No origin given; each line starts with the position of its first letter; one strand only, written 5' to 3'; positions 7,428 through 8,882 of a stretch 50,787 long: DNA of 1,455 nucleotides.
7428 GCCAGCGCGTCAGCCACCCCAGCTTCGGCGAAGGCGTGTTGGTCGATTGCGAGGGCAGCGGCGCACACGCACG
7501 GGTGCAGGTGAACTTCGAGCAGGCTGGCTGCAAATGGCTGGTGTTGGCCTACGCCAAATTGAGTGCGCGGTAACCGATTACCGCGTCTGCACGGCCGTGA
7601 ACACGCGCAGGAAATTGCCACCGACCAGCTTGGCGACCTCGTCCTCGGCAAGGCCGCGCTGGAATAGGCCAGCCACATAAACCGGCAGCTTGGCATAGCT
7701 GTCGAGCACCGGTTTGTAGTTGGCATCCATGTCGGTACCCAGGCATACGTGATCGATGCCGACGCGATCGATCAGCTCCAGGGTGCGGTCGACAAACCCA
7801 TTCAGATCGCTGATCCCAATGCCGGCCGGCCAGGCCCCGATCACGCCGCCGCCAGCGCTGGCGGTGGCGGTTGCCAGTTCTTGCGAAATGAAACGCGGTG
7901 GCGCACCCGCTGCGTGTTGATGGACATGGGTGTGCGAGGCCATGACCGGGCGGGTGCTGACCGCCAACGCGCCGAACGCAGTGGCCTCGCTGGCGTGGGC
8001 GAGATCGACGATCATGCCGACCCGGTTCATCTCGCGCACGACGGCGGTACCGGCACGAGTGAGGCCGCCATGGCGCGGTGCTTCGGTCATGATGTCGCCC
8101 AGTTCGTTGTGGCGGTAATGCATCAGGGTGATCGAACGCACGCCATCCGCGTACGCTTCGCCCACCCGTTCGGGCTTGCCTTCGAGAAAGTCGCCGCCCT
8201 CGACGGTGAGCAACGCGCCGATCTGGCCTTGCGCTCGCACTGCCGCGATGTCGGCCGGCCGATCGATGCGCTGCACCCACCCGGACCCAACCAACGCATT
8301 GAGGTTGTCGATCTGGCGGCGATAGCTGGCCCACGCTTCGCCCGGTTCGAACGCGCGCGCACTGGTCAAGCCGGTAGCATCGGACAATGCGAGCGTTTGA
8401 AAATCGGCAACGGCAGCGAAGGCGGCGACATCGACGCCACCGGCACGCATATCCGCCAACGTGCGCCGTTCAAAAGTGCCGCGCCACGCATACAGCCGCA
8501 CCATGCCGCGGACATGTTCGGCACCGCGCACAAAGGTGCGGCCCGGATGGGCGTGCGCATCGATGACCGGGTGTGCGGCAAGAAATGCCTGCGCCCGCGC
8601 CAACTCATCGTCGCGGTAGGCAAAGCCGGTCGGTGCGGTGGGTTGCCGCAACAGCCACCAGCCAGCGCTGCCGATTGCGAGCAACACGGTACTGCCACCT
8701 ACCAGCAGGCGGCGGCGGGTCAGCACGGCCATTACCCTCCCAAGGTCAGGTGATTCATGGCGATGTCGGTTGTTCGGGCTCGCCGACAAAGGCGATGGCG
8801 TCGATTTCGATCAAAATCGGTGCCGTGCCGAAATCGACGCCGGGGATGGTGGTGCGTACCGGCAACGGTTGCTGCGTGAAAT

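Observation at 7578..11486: TonB receptor, exported RidA and Tat-exported M19 dehydropeptidase operon: a possible periplasmic dehydro-/D-peptide salvage and imine-quenching module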

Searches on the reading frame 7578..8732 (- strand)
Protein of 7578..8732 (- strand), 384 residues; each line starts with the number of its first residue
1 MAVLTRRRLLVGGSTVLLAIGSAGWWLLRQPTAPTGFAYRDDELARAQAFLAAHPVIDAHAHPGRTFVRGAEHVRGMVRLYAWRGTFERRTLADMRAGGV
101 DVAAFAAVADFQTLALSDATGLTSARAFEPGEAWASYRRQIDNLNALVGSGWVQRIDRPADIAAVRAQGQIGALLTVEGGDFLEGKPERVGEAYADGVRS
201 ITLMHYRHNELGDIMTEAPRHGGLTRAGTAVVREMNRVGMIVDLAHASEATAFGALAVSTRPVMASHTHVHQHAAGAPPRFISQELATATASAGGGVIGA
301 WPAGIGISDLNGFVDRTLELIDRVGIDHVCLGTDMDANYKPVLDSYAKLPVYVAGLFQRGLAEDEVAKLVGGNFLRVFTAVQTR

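Call 3: search_protein_families(library=pfam, proteins=[window:7578-8732:-])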
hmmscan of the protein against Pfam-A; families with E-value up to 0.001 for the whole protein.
window:7578-8732:- (384 aa): 1 family
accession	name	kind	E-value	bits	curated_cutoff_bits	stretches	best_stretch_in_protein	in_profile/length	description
PF01244.27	Peptidase_M19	-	3.9e-51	174.5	26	1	53-379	5-318/319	Membrane dipeptidase (Peptidase family M19)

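Call 4: search_protein_families(library=ncbifam, proteins=[window:7578-8732:-])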
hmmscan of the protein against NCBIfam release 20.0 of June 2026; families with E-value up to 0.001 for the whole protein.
window:7578-8732:- (384 aa): 0 families

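Call 9: find_homologous_proteins(query=window:7578-8732:-)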
Query window:7578-8732:- (384 aa): 2725 proteins with E <= 0.001 among 8000 candidates; the best 120 are listed.
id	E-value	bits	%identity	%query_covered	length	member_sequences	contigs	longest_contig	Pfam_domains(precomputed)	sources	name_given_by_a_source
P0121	1.5e-249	846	100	100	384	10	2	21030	PF01244.28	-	-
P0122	1.4e-211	721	86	100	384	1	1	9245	PF01244.28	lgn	-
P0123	1.7e-211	721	86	100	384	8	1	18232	PF01244.28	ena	-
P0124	7.0e-210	715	86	100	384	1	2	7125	PF01244.28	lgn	-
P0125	9.9e-209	711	86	99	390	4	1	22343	PF01244.28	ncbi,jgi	-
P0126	2.9e-206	703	85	99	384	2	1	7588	PF01244.28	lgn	-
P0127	2.9e-203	693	84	92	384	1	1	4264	PF01244.28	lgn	-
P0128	9.7e-186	636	76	99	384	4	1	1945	PF01244.28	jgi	jgi:membrane dipeptidase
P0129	1.4e-178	612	73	99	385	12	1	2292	PF01244.28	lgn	-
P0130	1.7e-168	579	73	99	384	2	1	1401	PF01244.28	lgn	-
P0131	7.0e-167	574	70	100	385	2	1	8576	PF01244.28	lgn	-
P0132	8.0e-159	547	67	99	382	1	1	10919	PF01244.28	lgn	-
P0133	7.1e-158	544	66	100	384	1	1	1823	PF01244.28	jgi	-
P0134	5.3e-155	535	66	100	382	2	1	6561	PF01244.28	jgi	-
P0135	5.6e-155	535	65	99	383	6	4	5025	PF01244.28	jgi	jgi:membrane dipeptidase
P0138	4.2e-154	532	65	99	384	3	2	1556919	PF01244.28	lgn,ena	-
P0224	1.2e-145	504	60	98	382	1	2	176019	PF01244.28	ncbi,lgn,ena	ncbi:MAG: membrane dipeptidase [Sphingorhabdus sp.]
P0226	1.7e-145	503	62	100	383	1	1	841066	PF01244.28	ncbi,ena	-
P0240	9.1e-145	501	63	100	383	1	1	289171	PF01244.28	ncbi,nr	ncbi:membrane dipeptidase [Comamonadaceae bacterium G21597-S1]|nr:membrane dipeptidase [Comamonadace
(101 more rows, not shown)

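Call 11: search_solved_structures(query=window:7578-8732:-, show_alignments=3)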
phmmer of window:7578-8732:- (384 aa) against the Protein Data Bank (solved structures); distinct sequences matched with E-value up to 0.001: 16.
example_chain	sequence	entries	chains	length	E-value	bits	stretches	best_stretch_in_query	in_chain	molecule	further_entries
3id7_A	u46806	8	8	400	4.3e-26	95.5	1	128-297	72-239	Dipeptidase | renal dipeptidase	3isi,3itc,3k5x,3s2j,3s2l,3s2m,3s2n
5lx4_A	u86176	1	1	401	1.5e-25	93.7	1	140-381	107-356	Dipeptidase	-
5lx7_A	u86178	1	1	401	1.6e-25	93.6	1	140-381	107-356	Dipeptidase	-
5lx0_A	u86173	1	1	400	1.6e-25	93.6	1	140-381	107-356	Dipeptidase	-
5lwz_A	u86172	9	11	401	1.6e-25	93.6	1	140-381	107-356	Dipeptidase | Dipeptidase gliJ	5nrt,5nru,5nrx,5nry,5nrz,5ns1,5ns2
5lx1_A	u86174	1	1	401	2.2e-24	89.9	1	140-381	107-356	Dipeptidase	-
1itq_A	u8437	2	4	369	9.7e-17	64.7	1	161-382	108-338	RENAL DIPEPTIDASE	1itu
9h0b_B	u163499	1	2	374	2e-16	63.7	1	166-382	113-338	Dipeptidase 1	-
6vgo_A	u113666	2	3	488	8.4e-14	55.1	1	162-382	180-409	Dipeptidase 3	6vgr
2rag_A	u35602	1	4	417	7.1e-13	52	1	190-297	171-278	Dipeptidase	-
2i5g_A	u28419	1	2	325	7.8e-11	45.3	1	121-336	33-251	amidohydrolase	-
3b40_A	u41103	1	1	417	1.3e-09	41.3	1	292-384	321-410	Probable dipeptidase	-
3fdg_A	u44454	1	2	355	7.9e-09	38.7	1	159-373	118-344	Dipeptidase AC. Metallo peptidase. MEROPS family M19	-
3ly0_A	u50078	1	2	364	8.1e-09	38.7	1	159-374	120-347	Dipeptidase AC. Metallo peptidase. MEROPS family M19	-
3neh_A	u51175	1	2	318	7.4e-06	28.9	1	148-375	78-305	Renal dipeptidase family protein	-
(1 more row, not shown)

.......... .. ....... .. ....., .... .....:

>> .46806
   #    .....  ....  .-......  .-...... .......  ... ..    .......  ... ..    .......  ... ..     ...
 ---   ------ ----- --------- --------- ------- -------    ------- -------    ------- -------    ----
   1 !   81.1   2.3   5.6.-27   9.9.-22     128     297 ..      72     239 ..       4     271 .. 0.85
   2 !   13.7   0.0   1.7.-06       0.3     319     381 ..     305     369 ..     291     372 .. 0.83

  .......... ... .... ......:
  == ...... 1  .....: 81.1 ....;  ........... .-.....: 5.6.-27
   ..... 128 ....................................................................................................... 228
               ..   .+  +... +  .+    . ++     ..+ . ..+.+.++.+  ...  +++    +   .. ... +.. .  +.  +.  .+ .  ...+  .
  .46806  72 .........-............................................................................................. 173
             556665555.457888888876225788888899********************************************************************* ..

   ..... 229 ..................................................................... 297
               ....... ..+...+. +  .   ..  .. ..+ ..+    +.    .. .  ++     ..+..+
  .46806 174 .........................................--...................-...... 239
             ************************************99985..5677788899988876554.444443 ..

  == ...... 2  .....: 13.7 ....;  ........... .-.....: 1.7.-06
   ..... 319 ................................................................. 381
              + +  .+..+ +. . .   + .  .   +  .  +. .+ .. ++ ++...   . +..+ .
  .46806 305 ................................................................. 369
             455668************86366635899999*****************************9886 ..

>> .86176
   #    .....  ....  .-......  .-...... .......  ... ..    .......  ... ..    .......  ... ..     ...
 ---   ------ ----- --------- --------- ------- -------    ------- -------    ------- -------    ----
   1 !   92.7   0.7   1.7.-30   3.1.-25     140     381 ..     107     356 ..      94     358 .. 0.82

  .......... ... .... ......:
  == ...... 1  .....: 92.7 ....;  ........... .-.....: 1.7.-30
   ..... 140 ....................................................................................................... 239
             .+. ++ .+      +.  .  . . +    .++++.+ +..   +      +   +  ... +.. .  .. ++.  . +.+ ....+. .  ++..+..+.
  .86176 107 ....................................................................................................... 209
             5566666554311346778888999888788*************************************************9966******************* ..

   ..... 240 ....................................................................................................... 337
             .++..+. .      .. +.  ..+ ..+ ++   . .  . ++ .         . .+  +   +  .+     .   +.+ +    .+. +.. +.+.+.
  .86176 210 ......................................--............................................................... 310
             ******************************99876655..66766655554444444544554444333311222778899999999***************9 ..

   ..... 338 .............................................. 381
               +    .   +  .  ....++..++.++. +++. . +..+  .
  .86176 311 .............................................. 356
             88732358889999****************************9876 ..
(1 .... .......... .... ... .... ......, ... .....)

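Call 16: find_encoding_contigs(protein=P0240, flank=8000, max_places=1)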
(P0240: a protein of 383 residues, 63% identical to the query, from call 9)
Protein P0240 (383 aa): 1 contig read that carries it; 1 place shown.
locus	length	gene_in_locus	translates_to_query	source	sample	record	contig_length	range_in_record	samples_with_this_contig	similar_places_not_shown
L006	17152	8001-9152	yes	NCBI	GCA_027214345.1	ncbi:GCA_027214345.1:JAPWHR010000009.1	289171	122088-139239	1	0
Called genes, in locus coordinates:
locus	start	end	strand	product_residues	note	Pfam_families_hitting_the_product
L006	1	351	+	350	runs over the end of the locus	PF08240:ADH_N, PF01370:Epimerase (weak), PF00107:ADH_zinc_N, PF13602:ADH_zinc_N_2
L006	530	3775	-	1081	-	PF00672:HAMP, PF00989:PAS (faint), PF08448:PAS_4 (faint), PF13426:PAS_9 (faint), PF00990:GGDEF, PF00563:EAL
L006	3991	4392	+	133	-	PF13622:4HBT_3 (weak), PF03061:4HBT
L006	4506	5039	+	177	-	PF06094:GGACT, PF13772:AIG2_2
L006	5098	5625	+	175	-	-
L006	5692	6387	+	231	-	PF00215:OMPdecase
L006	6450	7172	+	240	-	PF03737:RraA-like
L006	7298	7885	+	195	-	PF04519:Bactofilin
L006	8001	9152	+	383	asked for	PF01244:Peptidase_M19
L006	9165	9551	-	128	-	-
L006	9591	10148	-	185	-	-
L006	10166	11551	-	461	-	PF21337:Peptidase_M17_N_1, PF00883:Peptidase_M17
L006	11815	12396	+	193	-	PF01965:DJ-1_PfpI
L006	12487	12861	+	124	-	PF13467:RHH_4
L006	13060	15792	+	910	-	PF01590:GAF, PF13185:GAF_2, PF00990:GGDEF, PF00563:EAL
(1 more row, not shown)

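Call 17: find_encoding_contigs(protein=P0224, flank=8000, max_places=1)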
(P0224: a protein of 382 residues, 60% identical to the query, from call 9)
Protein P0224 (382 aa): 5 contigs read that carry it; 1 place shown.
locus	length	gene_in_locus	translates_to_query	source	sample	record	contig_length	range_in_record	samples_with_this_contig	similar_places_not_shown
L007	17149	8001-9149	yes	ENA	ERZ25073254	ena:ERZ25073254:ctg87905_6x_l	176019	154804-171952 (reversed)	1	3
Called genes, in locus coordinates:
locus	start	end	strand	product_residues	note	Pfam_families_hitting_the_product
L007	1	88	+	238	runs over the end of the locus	PF00561:Abhydrolase_1, PF12146:Hydrolase_4, PF12697:Abhydrolase_6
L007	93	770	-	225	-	PF02798:GST_N, PF13409:GST_N_2, PF13417:GST_N_3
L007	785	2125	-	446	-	PF13347:MFS_2, PF07690:MFS_1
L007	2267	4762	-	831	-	PF07715:Plug, PF00593:TonB_dep_Rec_b-barrel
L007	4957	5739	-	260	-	PF00106:adh_short, PF08659:KR, PF13561:adh_short_C2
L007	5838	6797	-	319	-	PF01073:3Beta_HSD, PF01370:Epimerase, PF04321:RmlD_sub_bind, PF05368:NmrA, PF13460:NAD_binding_10, PF07993:NAD_binding_4, PF16363:GDP_Man_Dehyd (weak)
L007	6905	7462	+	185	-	-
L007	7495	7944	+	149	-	PF01042:Ribonuc_L-PSP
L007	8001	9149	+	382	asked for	PF01244:Peptidase_M19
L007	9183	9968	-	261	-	PF00596:Aldolase_II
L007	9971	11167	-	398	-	PF02771:Acyl-CoA_dh_N, PF02770:Acyl-CoA_dh_M, PF00441:Acyl-CoA_dh_1, PF08028:Acyl-CoA_dh_2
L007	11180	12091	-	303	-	PF03328:HpcH_HpaI, PF15617:C-C_Bond_Lyase (faint), PF22484:DUF6986 (faint)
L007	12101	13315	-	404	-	PF02515:CoA_transf_3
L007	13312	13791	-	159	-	PF19315:MC_hydratase, PF01575:MaoC_dehydratas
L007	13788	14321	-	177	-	PF19315:MC_hydratase, PF01575:MaoC_dehydratas (weak), PF13452:FAS1_DH_region (weak)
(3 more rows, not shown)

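Call 18: find_encoding_contigs(protein=P0226, flank=8000, max_places=1)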
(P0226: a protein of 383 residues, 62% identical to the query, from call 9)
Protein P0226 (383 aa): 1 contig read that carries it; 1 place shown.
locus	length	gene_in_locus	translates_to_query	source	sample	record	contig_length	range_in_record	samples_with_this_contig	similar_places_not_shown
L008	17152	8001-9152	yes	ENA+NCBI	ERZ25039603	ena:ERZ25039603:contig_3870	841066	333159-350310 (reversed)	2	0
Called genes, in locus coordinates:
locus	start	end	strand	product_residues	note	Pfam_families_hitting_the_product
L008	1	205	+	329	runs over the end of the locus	PF13593:SBF_like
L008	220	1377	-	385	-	PF26965:MimR_N, PF01590:GAF (weak), PF02954:HTH_8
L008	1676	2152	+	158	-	PF00037:Fer4 (weak), PF12837:Fer4_6 (weak), PF13247:Fer4_11, PF14697:Fer4_21 (weak), PF25160:LdpA_Fe-S-bd (weak), PF12838:Fer4_7 (weak), PF13187:Fer4_9 (weak), PF13237:Fer4_10 (weak), +3 more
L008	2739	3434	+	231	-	PF01314:AFOR_C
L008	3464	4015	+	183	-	PF01314:AFOR_C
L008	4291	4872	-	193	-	-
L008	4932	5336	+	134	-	-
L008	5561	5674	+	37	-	PF02597:ThiS (weak)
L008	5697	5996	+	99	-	-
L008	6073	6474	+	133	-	PF13622:4HBT_3 (weak), PF03061:4HBT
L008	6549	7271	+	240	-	PF03737:RraA-like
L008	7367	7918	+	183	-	PF04519:Bactofilin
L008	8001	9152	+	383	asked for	PF01244:Peptidase_M19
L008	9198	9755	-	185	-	-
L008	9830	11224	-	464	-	PF21337:Peptidase_M17_N_1, PF00883:Peptidase_M17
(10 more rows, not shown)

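Call 19: find_encoding_contigs(protein=P0138, flank=8000, max_places=1)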
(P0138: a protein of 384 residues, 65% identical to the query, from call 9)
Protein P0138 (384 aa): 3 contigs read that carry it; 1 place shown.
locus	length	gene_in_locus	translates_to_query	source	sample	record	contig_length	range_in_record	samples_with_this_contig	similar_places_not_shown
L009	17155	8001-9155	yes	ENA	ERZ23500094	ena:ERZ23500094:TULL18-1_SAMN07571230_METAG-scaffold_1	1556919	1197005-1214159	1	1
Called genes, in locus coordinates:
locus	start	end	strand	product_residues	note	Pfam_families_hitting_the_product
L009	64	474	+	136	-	PF26512:SOI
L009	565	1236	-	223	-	PF02798:GST_N (weak), PF13417:GST_N_3, PF13409:GST_N_2, PF00043:GST_C, PF14497:GST_C_3, PF13410:GST_C_2 (weak), PF17171:GST_C_6 (weak)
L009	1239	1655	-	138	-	-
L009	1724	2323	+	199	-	PF00440:TetR_N (weak), PF13305:TetR_C_33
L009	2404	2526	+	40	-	-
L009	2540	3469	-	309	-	-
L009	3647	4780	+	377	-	PF11249:DUF3047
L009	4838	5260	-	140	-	PF00334:NDK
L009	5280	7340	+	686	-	PF03193:RsgA_GTPase (faint), PF00005:ABC_tran, PF02463:SMC_N (faint), PF13555:AAA_29 (faint), PF01926:MMR_HSR1 (faint), PF13304:AAA_21 (faint), PF12848:ABC_tran_Xtn, PF00005:ABC_tran, +1 more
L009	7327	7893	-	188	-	-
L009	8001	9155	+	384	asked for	PF01244:Peptidase_M19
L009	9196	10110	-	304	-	PF00753:Lactamase_B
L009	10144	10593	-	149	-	PF04364:DNA_pol3_chi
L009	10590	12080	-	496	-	PF02789:Peptidase_M17_N, PF00883:Peptidase_M17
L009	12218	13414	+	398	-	PF03739:LptF_LptG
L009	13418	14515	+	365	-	PF03739:LptF_LptG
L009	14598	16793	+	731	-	PF03968:LptD_N (weak), PF19838:LptD_2, PF04453:LptD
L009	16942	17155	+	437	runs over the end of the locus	PF13623:SurA_N_2 (weak), PF13624:SurA_N_3, PF09312:SurA_N, PF00639:Rotamase, PF13616:Rotamase_3, PF13145:Rotamase_2 (faint)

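Call 24: find_related_loci(query=A2, collection=genome_contigs, flank=7000)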
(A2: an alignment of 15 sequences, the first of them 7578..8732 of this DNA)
Query A2 (384 aa) in genome_contigs; peptide patterns used: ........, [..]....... (x = any residue, [..] = any of these).
515 stretches matched a pattern; 368 encode a relative of the query (tblastn E <= 1e-3); the best 80 are kept; 80 distinct loci.
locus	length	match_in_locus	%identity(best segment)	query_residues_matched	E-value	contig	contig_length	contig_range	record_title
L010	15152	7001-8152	86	1-384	0e+0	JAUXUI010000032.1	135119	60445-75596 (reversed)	MAG: Lysobacteraceae bacterium isolate C15_concoct.bin.108 C15_k141_14079, whole genome shotgun sequence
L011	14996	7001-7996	88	51-382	0e+0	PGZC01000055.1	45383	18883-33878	MAG: Gammaproteobacteria bacterium HGW-Gammaproteobacteria-4 08E140C01_scaffold_2935, whole genome shotgun sequence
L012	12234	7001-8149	76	1-382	5e-170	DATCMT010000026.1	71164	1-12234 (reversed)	MAG TPA_asm: Rhodanobacter sp. isolate SMAG_U7156 k141_9581, whole genome shotgun sequence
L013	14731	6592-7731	67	1-382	9e-165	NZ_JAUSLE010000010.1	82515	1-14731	MAG: Rhodoferax sp. isolate E19_concoct.bin.1 E19_k141_9224, whole genome shotgun sequence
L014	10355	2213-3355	67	1-383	5e-162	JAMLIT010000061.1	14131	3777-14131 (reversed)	MAG: Burkholderiaceae bacterium isolate ACE_NR_PROT24 ACE_NR_PROT24_61, whole genome shotgun sequence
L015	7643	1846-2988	65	1-383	1e-161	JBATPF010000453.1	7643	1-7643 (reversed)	MAG: Giesbergeria sp. isolate MFD10525_ilm_asm_bin32 k127_60792, whole genome shotgun sequence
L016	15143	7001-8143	65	1-383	3e-160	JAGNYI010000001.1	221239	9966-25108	MAG: Giesbergeria sp. isolate Go_SlAct_bin_274 Go_SlAct_79_length_221239_cov_50.052806, whole genome shotgun sequence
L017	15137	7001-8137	65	1-382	7e-159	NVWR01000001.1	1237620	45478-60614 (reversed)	MAG: Rhodobiaceae bacterium isolate NORP32 Contig_source1382A_1, whole genome shotgun sequence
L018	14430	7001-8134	65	1-381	7e-159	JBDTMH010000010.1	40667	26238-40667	MAG: Burkholderiaceae bacterium isolate cluster3_bin.121 NODE_2517_length_40667_cov_12.900522, whole genome shotgun sequ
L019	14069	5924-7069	64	1-383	2e-158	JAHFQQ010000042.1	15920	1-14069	MAG: Polaromonas sp. isolate nzgw554 NODE_1050_length_15921_cov_2.891456, whole genome shotgun sequence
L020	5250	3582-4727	67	1-384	4e-161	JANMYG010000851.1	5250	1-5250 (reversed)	MAG: Betaproteobacteria bacterium isolate OTE_8_metabat_422 OTE_8_k141_3430243, whole genome shotgun sequence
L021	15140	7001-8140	66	1-383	5e-157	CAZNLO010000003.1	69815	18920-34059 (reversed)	MAG TPA_asm: uncultured Parvibaculum sp. isolate SRP215229_co1_76 genome assembly, contig: NODE_194_length_69815_cov_10.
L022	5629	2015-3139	63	1-378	1e-156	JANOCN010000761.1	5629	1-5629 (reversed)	MAG: Betaproteobacteria bacterium isolate VAR_17_metabat_379 VAR_17_k141_3421717, whole genome shotgun sequence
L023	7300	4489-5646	63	1-384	7e-154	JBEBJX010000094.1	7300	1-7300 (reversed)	MAG: Sphingopyxis sp. isolate TF_8 NODE_3977_length_7300_cov_7.657131, whole genome shotgun sequence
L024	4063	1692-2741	68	28-380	3e-157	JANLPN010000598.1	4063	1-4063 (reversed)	MAG: Betaproteobacteria bacterium isolate OTE_38_metabat_342 OTE_38_k141_1953866, whole genome shotgun sequence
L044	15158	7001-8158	59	1-384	2e-141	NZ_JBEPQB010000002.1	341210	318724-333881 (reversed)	Porphyrobacter sp. MBR-155 Ga0505400_02, whole genome shotgun sequence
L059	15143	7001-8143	56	1-383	5e-134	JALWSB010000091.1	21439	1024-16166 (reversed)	MAG: Robiginitomaculum sp. isolate M2_metabat2_scaf2bin.042 M2_NODE_2383_length_21439_cov_4.365475, whole genome shotgun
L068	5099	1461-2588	53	3-381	4e-130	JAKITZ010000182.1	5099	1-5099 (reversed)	MAG: Robiginitomaculum sp. isolate D96SM.bin.6 NODE_10915_length_5099_cov_2.046661, whole genome shotgun sequence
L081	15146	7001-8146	55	1-383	9e-123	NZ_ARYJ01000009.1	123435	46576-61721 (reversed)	Hyphomonas jannaschiana VP2 contig9, whole genome shotgun sequence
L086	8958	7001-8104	51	1-382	8e-120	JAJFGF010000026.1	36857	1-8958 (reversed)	MAG: Marinicaulis sp. isolate OFTM65 OFTM65_25, whole genome shotgun sequence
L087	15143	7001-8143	53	1-382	3e-119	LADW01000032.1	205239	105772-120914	MAG: Hyphomonadaceae bacterium BRH_c29 BRHa_1006889, whole genome shotgun sequence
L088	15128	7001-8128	52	4-381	1e-118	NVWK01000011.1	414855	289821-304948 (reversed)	MAG: Robiginitomaculum sp. isolate NORP39 Contig_source1382A_23319, whole genome shotgun sequence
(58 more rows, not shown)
